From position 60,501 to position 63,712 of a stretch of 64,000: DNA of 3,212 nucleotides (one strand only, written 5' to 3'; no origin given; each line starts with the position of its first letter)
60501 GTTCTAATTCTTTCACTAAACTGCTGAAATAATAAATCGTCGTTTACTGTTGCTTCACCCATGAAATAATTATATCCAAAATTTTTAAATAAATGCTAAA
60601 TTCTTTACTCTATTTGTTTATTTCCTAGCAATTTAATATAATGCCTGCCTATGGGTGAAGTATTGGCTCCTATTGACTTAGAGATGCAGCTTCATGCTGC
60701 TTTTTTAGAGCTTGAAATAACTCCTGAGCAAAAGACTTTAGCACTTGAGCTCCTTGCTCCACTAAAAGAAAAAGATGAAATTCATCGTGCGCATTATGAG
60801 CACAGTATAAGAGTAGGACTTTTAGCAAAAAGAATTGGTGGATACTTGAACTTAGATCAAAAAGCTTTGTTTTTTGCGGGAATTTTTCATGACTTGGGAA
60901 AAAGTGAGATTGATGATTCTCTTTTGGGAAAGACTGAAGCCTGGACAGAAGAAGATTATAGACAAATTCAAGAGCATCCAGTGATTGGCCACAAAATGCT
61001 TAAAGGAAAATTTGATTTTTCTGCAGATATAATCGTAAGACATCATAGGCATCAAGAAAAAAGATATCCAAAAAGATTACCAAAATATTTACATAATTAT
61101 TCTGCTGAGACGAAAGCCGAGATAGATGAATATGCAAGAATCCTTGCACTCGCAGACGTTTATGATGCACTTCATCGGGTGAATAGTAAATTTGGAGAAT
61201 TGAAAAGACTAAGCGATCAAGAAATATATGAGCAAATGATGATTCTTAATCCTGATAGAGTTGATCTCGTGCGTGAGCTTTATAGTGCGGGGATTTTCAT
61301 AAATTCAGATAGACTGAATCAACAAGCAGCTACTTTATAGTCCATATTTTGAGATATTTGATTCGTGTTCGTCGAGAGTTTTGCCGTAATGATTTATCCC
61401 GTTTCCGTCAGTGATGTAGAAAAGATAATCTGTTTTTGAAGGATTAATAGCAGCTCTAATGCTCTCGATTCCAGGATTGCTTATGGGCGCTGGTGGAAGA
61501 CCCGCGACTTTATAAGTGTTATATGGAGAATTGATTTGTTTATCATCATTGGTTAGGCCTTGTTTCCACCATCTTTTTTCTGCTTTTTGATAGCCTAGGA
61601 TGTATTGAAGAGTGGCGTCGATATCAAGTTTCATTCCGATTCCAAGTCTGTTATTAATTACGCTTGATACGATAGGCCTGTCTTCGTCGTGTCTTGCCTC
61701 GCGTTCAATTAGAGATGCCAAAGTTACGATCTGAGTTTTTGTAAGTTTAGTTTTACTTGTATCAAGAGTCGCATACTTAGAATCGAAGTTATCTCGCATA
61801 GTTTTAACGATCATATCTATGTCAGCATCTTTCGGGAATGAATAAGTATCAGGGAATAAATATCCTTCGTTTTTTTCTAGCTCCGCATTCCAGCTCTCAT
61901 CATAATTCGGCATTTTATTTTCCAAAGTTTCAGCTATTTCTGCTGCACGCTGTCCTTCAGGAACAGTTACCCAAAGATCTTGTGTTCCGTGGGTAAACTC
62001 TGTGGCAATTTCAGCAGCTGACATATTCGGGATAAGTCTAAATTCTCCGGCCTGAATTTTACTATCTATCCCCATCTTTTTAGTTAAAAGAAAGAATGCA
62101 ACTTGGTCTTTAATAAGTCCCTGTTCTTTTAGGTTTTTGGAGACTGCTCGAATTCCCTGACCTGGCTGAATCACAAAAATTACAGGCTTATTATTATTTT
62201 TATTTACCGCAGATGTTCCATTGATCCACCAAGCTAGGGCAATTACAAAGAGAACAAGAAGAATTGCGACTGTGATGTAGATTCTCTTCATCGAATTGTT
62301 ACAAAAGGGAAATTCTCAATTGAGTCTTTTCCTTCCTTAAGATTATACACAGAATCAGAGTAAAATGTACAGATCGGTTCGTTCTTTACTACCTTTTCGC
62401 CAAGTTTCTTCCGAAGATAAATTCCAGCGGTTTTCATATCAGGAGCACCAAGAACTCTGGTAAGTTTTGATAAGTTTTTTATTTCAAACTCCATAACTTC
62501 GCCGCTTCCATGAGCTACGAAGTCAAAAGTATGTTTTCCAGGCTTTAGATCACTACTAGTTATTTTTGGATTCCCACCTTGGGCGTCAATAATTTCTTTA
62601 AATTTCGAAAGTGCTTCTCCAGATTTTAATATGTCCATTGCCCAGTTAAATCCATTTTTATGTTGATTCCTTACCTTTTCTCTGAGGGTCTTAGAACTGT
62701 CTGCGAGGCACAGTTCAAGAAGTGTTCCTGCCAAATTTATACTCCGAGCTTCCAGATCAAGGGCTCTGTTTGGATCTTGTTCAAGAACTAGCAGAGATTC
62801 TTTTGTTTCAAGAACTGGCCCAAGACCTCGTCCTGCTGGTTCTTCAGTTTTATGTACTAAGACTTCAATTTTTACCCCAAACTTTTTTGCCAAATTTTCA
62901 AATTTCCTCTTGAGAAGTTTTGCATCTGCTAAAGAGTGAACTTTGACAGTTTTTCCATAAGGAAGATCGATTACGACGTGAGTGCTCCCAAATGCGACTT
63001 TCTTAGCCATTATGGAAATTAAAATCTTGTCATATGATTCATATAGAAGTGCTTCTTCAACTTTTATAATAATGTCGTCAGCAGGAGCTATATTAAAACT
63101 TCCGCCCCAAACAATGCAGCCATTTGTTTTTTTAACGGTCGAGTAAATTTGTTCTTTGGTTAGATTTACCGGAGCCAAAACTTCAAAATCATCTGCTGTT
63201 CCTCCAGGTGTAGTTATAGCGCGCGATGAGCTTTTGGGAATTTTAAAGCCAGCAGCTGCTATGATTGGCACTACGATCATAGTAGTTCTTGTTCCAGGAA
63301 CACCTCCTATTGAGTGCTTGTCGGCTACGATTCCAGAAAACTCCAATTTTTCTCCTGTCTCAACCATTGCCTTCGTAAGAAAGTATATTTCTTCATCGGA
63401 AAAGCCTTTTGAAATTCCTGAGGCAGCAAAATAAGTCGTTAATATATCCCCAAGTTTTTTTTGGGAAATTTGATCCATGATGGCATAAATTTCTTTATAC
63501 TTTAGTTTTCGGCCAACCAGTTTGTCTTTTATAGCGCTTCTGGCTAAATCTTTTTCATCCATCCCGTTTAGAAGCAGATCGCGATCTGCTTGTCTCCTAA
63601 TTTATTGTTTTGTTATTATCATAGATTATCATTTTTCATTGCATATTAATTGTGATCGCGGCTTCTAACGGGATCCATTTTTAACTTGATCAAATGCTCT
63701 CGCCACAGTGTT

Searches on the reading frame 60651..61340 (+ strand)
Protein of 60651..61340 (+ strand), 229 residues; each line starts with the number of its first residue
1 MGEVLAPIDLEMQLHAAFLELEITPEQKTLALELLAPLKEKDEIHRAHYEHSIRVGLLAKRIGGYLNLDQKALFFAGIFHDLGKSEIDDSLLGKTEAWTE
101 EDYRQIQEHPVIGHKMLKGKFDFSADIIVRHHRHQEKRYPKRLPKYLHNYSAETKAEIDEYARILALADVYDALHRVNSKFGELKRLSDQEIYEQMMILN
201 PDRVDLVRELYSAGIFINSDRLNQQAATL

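Call 50: search_protein_families(library=pfam, proteins=[window:60651-61340:+], max_evalue=0.00001)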
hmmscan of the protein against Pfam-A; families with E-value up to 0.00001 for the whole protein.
window:60651-61340:+ (229 aa): 2 families
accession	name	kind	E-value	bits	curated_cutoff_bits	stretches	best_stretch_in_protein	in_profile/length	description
PF01966.28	HD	-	1.1e-18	68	22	1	49-173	2-115/116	HD domain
PF13487.12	HD_5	-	3.8e-10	40.2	27.2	1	51-176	17-141/170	HD domain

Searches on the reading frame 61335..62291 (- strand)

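Call 50: search_protein_families(library=pfam, proteins=[window:61335-62291:-], max_evalue=0.00001)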
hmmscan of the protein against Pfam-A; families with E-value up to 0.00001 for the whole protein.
window:61335-62291:- (318 aa): 1 family
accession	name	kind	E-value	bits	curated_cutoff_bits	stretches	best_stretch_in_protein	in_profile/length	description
PF02618.21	YceG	-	4.4e-81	272.8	32.4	1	39-315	1-275/275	YceG-like family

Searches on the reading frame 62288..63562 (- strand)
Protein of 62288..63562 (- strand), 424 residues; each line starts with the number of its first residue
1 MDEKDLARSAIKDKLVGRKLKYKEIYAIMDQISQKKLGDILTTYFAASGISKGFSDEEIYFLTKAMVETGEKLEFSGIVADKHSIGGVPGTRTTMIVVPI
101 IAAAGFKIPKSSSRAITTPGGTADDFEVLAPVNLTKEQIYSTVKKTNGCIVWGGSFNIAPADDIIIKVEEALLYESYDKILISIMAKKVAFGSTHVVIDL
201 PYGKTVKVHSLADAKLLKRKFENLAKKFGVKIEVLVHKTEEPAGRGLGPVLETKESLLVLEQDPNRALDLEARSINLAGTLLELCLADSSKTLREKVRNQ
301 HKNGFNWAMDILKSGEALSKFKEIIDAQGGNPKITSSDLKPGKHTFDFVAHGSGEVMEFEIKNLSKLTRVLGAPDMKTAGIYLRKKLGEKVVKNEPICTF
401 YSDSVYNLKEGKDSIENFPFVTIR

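Call 50: search_protein_families(library=pfam, proteins=[window:62288-63562:-], max_evalue=0.00001)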
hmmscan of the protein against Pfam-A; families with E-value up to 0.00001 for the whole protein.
window:62288-63562:- (424 aa): 3 families
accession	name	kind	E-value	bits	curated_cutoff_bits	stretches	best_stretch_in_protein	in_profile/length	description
PF00591.27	Glycos_transf_3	-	1.4e-10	41.7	27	1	79-317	4-252/253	Glycosyl transferase family, a/b domain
PF02885.22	Glycos_trans_3N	-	4.7e-08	33.1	26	1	9-70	2-63/63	Glycosyl transferase family, helical bundle domain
PF07831.19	PYNP_C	-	9.1e-07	28.9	27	1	368-410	14-63/75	Pyrimidine nucleoside phosphorylase C-terminal domain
